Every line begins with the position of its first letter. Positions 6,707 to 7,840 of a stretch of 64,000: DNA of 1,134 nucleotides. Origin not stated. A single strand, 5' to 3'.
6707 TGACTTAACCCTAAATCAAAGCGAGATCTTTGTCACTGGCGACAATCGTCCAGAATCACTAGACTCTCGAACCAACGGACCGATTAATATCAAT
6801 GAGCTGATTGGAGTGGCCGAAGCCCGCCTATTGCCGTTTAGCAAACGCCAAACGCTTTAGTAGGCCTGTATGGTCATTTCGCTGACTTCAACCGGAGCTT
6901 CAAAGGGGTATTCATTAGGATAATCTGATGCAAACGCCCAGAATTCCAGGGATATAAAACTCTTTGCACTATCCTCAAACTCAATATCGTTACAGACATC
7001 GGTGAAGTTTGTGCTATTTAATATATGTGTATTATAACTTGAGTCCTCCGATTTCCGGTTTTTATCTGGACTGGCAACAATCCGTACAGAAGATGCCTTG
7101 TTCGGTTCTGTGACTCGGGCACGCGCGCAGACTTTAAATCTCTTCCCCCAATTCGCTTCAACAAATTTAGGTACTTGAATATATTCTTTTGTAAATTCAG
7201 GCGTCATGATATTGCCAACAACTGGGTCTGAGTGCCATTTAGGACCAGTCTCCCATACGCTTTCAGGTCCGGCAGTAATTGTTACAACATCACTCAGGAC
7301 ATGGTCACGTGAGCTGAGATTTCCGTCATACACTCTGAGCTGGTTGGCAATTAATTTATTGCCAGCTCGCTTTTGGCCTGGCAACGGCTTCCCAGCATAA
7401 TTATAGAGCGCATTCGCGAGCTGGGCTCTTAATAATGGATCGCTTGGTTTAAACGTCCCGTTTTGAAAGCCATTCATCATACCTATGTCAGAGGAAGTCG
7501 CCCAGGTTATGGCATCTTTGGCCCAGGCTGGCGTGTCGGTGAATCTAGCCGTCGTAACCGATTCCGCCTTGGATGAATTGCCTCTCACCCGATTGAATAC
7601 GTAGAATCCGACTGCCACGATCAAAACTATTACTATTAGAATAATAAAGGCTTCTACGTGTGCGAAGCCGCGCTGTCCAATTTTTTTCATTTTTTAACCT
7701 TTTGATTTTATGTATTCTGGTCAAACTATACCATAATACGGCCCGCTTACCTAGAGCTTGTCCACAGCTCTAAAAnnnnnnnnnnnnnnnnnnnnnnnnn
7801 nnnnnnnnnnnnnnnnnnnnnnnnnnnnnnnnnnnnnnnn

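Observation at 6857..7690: Protein combining a type IV prepilin-like N-terminus with an SLH cell-wall anchoring domain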

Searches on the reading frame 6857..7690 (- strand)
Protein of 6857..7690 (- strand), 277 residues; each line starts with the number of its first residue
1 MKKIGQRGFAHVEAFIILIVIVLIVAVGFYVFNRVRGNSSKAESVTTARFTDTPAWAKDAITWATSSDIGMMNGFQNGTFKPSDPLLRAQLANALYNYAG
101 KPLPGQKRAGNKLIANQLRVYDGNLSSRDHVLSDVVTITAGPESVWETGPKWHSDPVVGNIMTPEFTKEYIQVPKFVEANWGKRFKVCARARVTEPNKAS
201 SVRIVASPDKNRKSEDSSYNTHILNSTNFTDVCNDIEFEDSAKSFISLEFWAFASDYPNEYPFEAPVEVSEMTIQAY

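Call 3: search_protein_families(library=pfam, proteins=[window:6857-7690:-], max_evalue=10)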
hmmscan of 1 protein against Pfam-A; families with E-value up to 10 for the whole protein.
window:6857-7690:- (277 aa): 2 families
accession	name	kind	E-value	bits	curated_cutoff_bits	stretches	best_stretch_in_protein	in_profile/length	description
PF00395.25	SLH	-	7.8e-07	29.4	20.8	1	50-92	2-44/44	S-layer homology domain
PF22852.1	SoxE_N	-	0.039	14.2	27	1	18-48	14-45/48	Sulfocyanin, N-terminal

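Call 4: search_protein_families(library=ncbifam, proteins=[window:6857-7690:-], max_evalue=10)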
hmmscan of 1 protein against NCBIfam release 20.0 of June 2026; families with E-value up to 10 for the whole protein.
window:6857-7690:- (277 aa): 3 families
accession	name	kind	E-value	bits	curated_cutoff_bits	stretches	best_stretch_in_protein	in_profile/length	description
TIGR02537.2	arch_flag_Nterm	domain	0.025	14.1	20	1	7-32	3-28/33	archaellin/type IV pilin N-terminal domain-containing protein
TIGR03094.1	sulfo_cyanin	equivalog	0.045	13.2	168.4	1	13-51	7-45/195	sulfocyanin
NF007800.0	PRK10506.1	equivalog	0.15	11.9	158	1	5-44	7-46/163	prepilin peptidase-dependent protein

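Call 6: find_homologous_proteins(query=window:6857-7690:-)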
Query window:6857-7690:- (277 aa): 1 proteins with E <= 0.001 among 339 candidates.
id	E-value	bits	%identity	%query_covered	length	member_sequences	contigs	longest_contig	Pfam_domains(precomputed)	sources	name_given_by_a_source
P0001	2.4e-184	629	100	100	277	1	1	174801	PF00395.26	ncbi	-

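Call 9: find_encoding_contigs(protein=P0001, flank=10000)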
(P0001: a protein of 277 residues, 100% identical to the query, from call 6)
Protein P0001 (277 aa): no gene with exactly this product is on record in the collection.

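Call 14: search_protein_representatives(protein=window:6857-7690:-)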
Query: 277 residues. Proteins with E-value up to 0.001 (for the whole library): 17613; up to 1e-10: 857; up to 1e-30: 2. The best 150 are listed.
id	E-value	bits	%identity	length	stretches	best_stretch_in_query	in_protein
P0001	7.5e-185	628.9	100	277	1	1-277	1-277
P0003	4.1e-66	239.5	46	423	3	49-276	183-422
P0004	3.4e-30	121.8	41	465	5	53-107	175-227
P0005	1.5e-26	109.8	43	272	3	48-105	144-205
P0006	1.6e-25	106.5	42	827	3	49-104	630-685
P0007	3.5e-23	98.8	45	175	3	49-102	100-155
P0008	9.1e-23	97.4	45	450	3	49-100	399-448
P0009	9.6e-23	97.3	42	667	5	50-106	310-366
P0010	9.6e-23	97.3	43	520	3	49-102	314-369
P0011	1.1e-22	97.2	42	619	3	49-102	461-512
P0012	4.9e-22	95.0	40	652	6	46-104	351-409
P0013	6.9e-22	94.5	48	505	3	50-106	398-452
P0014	8.3e-22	94.3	40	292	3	47-103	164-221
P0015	1.2e-21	93.7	42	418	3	49-102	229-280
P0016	5.0e-21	91.7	38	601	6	49-103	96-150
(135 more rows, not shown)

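Call 16: find_homologous_proteins(query=P0003)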
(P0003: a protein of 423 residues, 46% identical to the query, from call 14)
Query P0003 (423 aa): 2310 proteins with E <= 0.001 among 8000 candidates; the best 120 are listed.
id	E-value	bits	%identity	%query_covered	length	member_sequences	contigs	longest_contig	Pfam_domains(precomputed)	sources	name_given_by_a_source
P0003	1.1e-286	968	100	100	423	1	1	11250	PF00395.26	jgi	-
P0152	7.3e-37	145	36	43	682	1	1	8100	PF00395.26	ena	-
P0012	7.4e-34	135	34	42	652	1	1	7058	PF26571.1,PF00395.26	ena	-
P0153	1.4e-30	125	36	43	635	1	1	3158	PF00395.26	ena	-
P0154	3.6e-30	123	38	43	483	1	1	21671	PF26549.1,PF00930.28,PF26550.2,PF00395.26,PF07676.19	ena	-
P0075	6.0e-29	119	40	43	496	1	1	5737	PF00149.34,PF00395.26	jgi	jgi:hypothetical protein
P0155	2.0e-28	118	36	36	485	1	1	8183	PF14200.13,PF00395.26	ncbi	-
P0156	1.0e-27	115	41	41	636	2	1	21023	PF00395.26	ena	-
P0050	2.3e-27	114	33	44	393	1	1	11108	PF00413.31,PF00395.26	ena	-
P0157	2.6e-27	114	31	38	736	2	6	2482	PF14262.13,PF00395.26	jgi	-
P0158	5.0e-26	110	30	39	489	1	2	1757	PF13306.13,PF00395.26,PF13855.13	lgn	-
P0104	1.2e-25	108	37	41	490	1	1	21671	PF26549.1,PF00930.28,PF26550.2,PF00395.26,PF25991.1,PF07676.19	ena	-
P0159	7.9e-25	106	32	43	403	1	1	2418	PF00395.26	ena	-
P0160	8.3e-25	106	34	44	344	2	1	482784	PF00395.26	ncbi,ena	-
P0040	1.0e-24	105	43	42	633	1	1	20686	PF04151.22,PF00395.26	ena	-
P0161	1.9e-24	104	33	36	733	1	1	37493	PF13229.13,PF07602.18,PF22842.4,PF00395.26,PF05048.20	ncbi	-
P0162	4.0e-24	103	35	41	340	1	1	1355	PF00395.26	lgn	-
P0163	4.8e-24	103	32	34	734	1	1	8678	PF13229.13,PF07602.18,PF22842.4,PF00395.26,PF05048.20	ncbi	-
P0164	1.1e-23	102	36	46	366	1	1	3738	PF01832.26,PF00395.26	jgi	jgi:hypothetical protein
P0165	1.1e-23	102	32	36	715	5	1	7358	PF13229.13,PF12708.13,PF07602.18,PF22842.4,PF00395.26,PF05048.20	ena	-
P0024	1.3e-23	102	37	41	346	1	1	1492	PF00395.26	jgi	jgi:hypothetical protein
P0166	1.7e-23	101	40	36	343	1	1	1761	PF00395.26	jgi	-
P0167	2.3e-23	101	33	36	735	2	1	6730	PF13229.13,PF07602.18,PF22842.4,PF00395.26,PF05048.20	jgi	jgi:parallel beta-helix repeat protein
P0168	2.6e-23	101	33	36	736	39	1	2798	PF13229.13,PF07602.18,PF22842.4,PF00395.26,PF05048.20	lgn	-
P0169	3.2e-23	100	37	43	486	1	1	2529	PF00135.35,PF00326.28,PF07859.20,PF01738.25,PF00395.26,PF20434.6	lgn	-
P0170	6.5e-23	99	35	36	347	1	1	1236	PF00395.26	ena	-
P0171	7.9e-23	99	33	40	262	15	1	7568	PF00395.26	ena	-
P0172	1.2e-22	98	31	43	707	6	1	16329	PF13229.13,PF07602.18,PF22842.4,PF00395.26,PF05048.20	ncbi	-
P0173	2.6e-22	97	33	37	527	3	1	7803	PF00395.26,PF13472.13,PF00657.29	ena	-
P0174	3.4e-22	97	38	36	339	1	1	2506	PF00395.26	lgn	-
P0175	5.2e-22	96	32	36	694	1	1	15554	PF13229.13,PF07602.18,PF22842.4,PF00395.26,PF05048.20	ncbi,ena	-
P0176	7.0e-22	96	33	36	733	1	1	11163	PF13229.13,PF07602.18,PF22842.4,PF00395.26,PF05048.20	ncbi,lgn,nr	ncbi:MAG: S-layer homology domain-containing protein [Cyanobacteria bacterium]|nr:S-layer homology d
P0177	8.7e-22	96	27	43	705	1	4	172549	PF13229.13,PF07602.18,PF22842.4,PF00395.26,PF05048.20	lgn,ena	-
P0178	1.2e-21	95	36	36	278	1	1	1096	PF00395.26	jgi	jgi:hypothetical protein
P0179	2.8e-21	94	36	41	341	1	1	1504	PF00395.26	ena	-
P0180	4.5e-21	93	31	37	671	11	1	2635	PF01183.27,PF00395.26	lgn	-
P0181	5.6e-21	93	29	41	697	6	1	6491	PF13229.13,PF07602.18,PF22842.4,PF00395.26,PF05048.20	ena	-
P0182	5.9e-21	93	27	43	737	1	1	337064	PF13229.13,PF07602.18,PF22842.4,PF00395.26,PF05048.20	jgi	-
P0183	9.6e-21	92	43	26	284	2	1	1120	PF00395.26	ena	-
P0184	1.0e-20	92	32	36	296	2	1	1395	PF13306.13,PF00395.26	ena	-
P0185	1.9e-20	91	36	41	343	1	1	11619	PF00395.26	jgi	jgi:hypothetical protein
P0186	2.0e-20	91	27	46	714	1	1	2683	PF13229.13,PF07602.18,PF22842.4,PF00395.26,PF05048.20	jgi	-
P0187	2.0e-20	91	36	42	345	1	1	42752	PF00395.26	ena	-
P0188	2.2e-20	91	27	47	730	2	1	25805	PF13229.13,PF07602.18,PF00395.26,PF05048.20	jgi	jgi:parallel beta-helix repeat protein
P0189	2.5e-20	91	33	36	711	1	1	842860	PF13229.13,PF07602.18,PF22842.4,PF00395.26,PF05048.20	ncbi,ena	-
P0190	2.7e-20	91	31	36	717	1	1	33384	PF13229.13,PF07602.18,PF00395.26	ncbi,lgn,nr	ncbi:MAG: S-layer homology domain-containing protein [Leptolyngbya sp.]|nr:S-layer homology domain-c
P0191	4.4e-20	90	29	50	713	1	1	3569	PF13229.13,PF07602.18,PF22842.4,PF00395.26,PF05048.20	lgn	-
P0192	4.5e-20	90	35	38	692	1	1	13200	PF02156.22,PF00395.26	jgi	jgi:beta-mannanase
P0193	4.5e-20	90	32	36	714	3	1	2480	PF13229.13,PF07602.18,PF22842.4,PF00395.26,PF05048.20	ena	-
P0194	4.6e-20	90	29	44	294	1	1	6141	PF12892.14,PF00395.26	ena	-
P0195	5.6e-20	90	29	36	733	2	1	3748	PF13229.13,PF07602.18,PF22842.4,PF00395.26,PF05048.20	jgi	jgi:parallel beta-helix repeat protein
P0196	5.9e-20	90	29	53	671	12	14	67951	PF01183.27,PF00395.26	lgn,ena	-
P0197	6.8e-20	89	34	37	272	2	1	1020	PF02369.23,PF00395.26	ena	-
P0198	6.8e-20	89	36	36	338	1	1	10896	PF00395.26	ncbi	-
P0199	7.8e-20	89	41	36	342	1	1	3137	PF00395.26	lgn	-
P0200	9.4e-20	89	31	39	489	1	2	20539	PF13306.13,PF00395.26,PF13855.13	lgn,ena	-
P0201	9.6e-20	89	36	31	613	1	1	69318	PF12717.14,PF00514.30,PF24714.2,PF02985.29,PF03130.23,PF13513.13,PF00395.26,PF13646.13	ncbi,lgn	ncbi:MAG: S-layer homology domain-containing protein [Phormidesmis sp.]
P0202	1.0e-19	89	31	39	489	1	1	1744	PF13306.13,PF00395.26,PF13855.13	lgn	-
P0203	1.1e-19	89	31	39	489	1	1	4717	PF13306.13,PF00395.26,PF13855.13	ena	-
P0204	1.1e-19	89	36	37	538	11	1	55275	PF00395.26,PF13472.13,PF00657.29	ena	-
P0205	1.2e-19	89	32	36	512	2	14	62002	PF13306.13,PF00395.26,PF13855.13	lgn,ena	-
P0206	1.2e-19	89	36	26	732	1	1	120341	PF13229.13,PF07602.18,PF22842.4,PF00395.26,PF05048.20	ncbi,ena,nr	ncbi:MAG: S-layer homology domain-containing protein [Leptolyngbyaceae cyanobacterium MO_188.B28]|nr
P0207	1.3e-19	88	44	24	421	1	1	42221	PF09479.17,PF00395.26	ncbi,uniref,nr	ncbi:S-layer homology domain-containing protein [Paenibacillus paridis]|uniref:S-layer homology doma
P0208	1.3e-19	88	30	36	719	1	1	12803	PF13229.13,PF07602.18,PF00395.26,PF05048.20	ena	-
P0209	1.3e-19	88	37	28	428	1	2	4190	PF01510.31,PF00395.26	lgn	-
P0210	1.3e-19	88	31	39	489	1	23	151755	PF13306.13,PF00395.26,PF13855.13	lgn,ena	-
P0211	1.3e-19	88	31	39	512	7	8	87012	PF13306.13,PF00395.26,PF13855.13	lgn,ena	-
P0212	1.4e-19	88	32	36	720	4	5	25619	PF13229.13,PF07602.18,PF00395.26,PF05048.20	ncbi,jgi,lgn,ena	jgi:hypothetical protein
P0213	1.6e-19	88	29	36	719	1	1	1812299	PF13229.13,PF07602.18,PF22842.4,PF00395.26,PF05048.20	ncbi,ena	-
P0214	2.0e-19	88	36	36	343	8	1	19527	PF00395.26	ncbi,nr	ncbi:MAG TPA: S-layer homology domain-containing protein [Chloroflexia bacterium]|nr:S-layer homolog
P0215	2.4e-19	88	37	38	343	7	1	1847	PF00395.26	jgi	jgi:hypothetical protein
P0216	2.5e-19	88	31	39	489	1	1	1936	PF13306.13,PF00395.26,PF13855.13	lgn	-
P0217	2.7e-19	87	34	36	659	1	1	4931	PF17802.8,PF13620.13,PF00395.26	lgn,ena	-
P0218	3.0e-19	87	28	37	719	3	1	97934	PF13229.13,PF07602.18,PF22842.4,PF00395.26,PF05048.20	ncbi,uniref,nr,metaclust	ncbi:s-layer protein [Leptolyngbya sp. Heron Island J]|uniref:S-layer homology domain-containing pro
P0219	3.3e-19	87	34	36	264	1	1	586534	PF00395.26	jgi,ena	-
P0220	3.6e-19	87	30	48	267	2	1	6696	PF00395.26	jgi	jgi:hypothetical protein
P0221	3.7e-19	87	34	37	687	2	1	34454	PF00395.26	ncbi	-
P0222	4.1e-19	87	30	39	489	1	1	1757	PF13306.13,PF00395.26,PF13855.13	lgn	-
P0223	4.2e-19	87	31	44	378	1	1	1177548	PF00395.26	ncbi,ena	-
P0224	4.4e-19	87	30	38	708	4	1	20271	PF13229.13,PF07602.18,PF22842.4,PF00395.26,PF05048.20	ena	-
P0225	4.6e-19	87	26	46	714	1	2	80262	PF13229.13,PF07602.18,PF22842.4,PF00395.26,PF05048.20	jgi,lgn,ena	jgi:parallel beta-helix repeat protein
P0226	5.0e-19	87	35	36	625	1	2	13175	PF00514.30,PF24714.2,PF02985.29,PF03130.23,PF13513.13,PF00395.26,PF01602.27,PF13646.13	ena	-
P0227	5.2e-19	86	35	44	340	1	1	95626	PF00395.26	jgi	jgi:hypothetical protein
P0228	5.4e-19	86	44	19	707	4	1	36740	PF13229.13,PF07602.18,PF22842.4,PF00395.26,PF05048.20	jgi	-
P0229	5.5e-19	86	27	44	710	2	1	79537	PF13229.13,PF07602.18,PF22842.4,PF00395.26,PF05048.20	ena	-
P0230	5.5e-19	86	27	44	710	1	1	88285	PF13229.13,PF07602.18,PF22842.4,PF00395.26,PF05048.20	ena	-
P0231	6.0e-19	86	33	50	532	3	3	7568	PF23023.2,PF00395.26,PF19583.6,PF00753.34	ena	-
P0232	6.2e-19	86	34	36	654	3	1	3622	PF17802.8,PF13620.13,PF00395.26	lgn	-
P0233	6.2e-19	86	29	37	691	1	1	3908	PF13229.13,PF07602.18,PF22842.4,PF00395.26,PF05048.20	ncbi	ncbi:MAG: S-layer homology domain-containing protein, partial [Cyanobacteria bacterium J06632_22]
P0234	6.7e-19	86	36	36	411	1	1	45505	PF15780.12,PF00395.26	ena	-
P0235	8.6e-19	86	36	42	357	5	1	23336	PF00395.26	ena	-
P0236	9.0e-19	86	30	39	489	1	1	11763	PF13306.13,PF00395.26,PF13855.13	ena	-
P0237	9.0e-19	86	30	39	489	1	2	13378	PF13306.13,PF00395.26,PF13855.13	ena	-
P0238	9.0e-19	86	33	41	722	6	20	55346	PF13229.13,PF07602.18,PF00395.26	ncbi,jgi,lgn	jgi:hypothetical protein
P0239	9.6e-19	86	34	41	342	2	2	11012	PF13158.11,PF00395.26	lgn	-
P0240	1.1e-18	85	31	36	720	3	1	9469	PF13229.13,PF07602.18,PF22842.4,PF00395.26,PF05048.20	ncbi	-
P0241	1.4e-18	85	29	38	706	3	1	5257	PF13229.13,PF07602.18,PF22842.4,PF00395.26,PF05048.20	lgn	-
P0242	1.4e-18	85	27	39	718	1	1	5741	PF13229.13,PF07602.18,PF00395.26,PF05048.20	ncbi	-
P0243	1.5e-18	85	31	36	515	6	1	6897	PF13306.13,PF12799.14,PF00395.26,PF13855.13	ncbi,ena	-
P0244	1.5e-18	85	36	44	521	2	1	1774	PF09479.17,PF00395.26,PF22544.3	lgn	-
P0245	1.6e-18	85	34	37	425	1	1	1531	PF00395.26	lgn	-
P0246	1.7e-18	85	30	39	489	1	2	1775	PF13306.13,PF00395.26,PF13855.13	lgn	-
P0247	2.0e-18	85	31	36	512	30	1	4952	PF13306.13,PF00395.26,PF13855.13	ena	-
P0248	2.2e-18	84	33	43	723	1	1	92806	PF13229.13,PF07602.18,PF22842.4,PF00395.26,PF05048.20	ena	-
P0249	2.6e-18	84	31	43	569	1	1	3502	PF00395.26,PF02368.25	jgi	jgi:hypothetical protein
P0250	2.9e-18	84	37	25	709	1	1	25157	PF13229.13,PF07602.18,PF22842.4,PF00395.26,PF05048.20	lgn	-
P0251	3.5e-18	84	34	44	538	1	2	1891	PF00395.26,PF13472.13,PF00657.29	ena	-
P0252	3.7e-18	84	36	41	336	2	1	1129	PF00395.26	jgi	jgi:hypothetical protein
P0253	3.8e-18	84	34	44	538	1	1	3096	PF00395.26,PF13472.13,PF00657.29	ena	-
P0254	4.4e-18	83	30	40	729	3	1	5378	PF13229.13,PF07602.18,PF00395.26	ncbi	-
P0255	4.5e-18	83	34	30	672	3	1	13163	PF00395.26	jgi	jgi:hypothetical protein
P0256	4.8e-18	83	34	44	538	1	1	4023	PF00395.26,PF13472.13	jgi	-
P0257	5.1e-18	83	32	37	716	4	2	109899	PF13229.13,PF07602.18,PF22842.4,PF00395.26,PF05048.20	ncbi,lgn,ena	ncbi:MAG: S-layer homology domain-containing protein [Cyanobacteria bacterium J06648_16]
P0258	6.7e-18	83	31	43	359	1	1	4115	PF00395.26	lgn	-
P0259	7.5e-18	83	37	24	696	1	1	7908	PF13229.13,PF07602.18,PF22842.4,PF00395.26,PF05048.20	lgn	-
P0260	7.7e-18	83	35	43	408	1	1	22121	PF00395.26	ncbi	-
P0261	7.9e-18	83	31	39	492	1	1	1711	PF13306.13,PF00395.26,PF13855.13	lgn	-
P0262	8.2e-18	83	34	44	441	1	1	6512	PF00395.26,PF10633.16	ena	-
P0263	9.0e-18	82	30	36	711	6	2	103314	PF13229.13,PF07602.18,PF22842.4,PF00395.26,PF05048.20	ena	-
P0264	9.4e-18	82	38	38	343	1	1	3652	PF00395.26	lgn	-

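Call 18: find_encoding_contigs(protein=P0003, flank=10000)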
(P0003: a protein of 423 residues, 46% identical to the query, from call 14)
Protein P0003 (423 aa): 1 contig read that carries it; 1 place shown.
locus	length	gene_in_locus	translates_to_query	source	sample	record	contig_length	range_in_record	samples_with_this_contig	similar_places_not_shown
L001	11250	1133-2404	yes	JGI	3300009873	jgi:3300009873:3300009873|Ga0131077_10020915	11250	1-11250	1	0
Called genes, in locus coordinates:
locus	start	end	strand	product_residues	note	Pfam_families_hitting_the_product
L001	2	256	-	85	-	?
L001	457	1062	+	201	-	-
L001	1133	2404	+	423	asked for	PF00395:SLH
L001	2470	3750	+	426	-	PF06723:MreB_Mbl, PF11104:PilM_2 (weak), PF00012:HSP70 (weak), PF06277:EutA (weak), PF14450:FtsA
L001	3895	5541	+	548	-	PF21110:GlxA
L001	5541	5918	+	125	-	PF03652:RuvX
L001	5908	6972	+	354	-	PF02618:YceG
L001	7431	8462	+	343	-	PF01476:LysM, PF23473:LysM3_LYK4_5 (weak), PF05257:CHAP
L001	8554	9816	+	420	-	PF01018:GTP1_OBG, PF01926:MMR_HSR1, PF02421:FeoB_N, PF09269:DUF1967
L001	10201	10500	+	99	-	-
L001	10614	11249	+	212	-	?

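Call 29: search_protein_families(library=pfam, proteins=[P0003, L001:457-1062:+], max_evalue=0.1)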
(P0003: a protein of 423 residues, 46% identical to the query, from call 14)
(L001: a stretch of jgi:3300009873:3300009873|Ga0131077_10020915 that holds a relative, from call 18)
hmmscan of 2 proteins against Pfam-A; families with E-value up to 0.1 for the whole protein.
P0003 (423 aa): 1 family
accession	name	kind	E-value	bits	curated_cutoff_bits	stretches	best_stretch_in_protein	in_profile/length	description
PF00395.25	SLH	-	7.1e-25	87.2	20.8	3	187-226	5-44/44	S-layer homology domain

L001:457-1062:+ (201 aa): 0 families

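Call 42: predict_structure(alignment_id=A1)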
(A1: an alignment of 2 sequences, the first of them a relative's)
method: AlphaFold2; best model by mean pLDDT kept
length: 277 residues; sequences in the alignment: 2
mean_pLDDT: 47.8   pTM: 0.41
mean pLDDT of the five models: 47.8, 47.3, 45.1, 44.8, 43.5
residues with pLDDT >= 90: 0; 70-90: 40; 50-70: 80; < 50: 157
segments of 3 or more residues with pLDDT < 50: 1-9, 33-167, 242-244, 254-262
pLDDT, mean of each block of 10 residues (from residue 1): 40 70 74 41 27 36 33 36 38 36 31 40 36 29 25 21 38 60 72 68 64 56 76 71 53 47 57 65
secondary structure, 60 per line:
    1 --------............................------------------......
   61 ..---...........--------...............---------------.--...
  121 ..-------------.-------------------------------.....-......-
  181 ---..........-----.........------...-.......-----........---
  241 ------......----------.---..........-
elements in order: H9-36 H55-62 H66-76 H85-99 E118-122 E168-172 H174-179 E184-193 E199-207 E218-224 E230-237 E247-252 E267-276

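Call 75: search_protein_families(library=ncbifam, proteins=[P0003], max_evalue=10)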
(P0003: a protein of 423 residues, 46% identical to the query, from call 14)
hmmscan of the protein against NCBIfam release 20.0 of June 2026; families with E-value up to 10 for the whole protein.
P0003 (423 aa): 2 families
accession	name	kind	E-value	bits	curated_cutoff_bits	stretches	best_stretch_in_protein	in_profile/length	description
NF033190.2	inl_like_NEAT_1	exception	1.5e-09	36.8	1275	1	48-231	578-750/754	NEAT domain-containing leucine-rich repeat protein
NF033921.0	por_somb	subfamily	2.1e-07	30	100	3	144-168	29-53/485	iron uptake porin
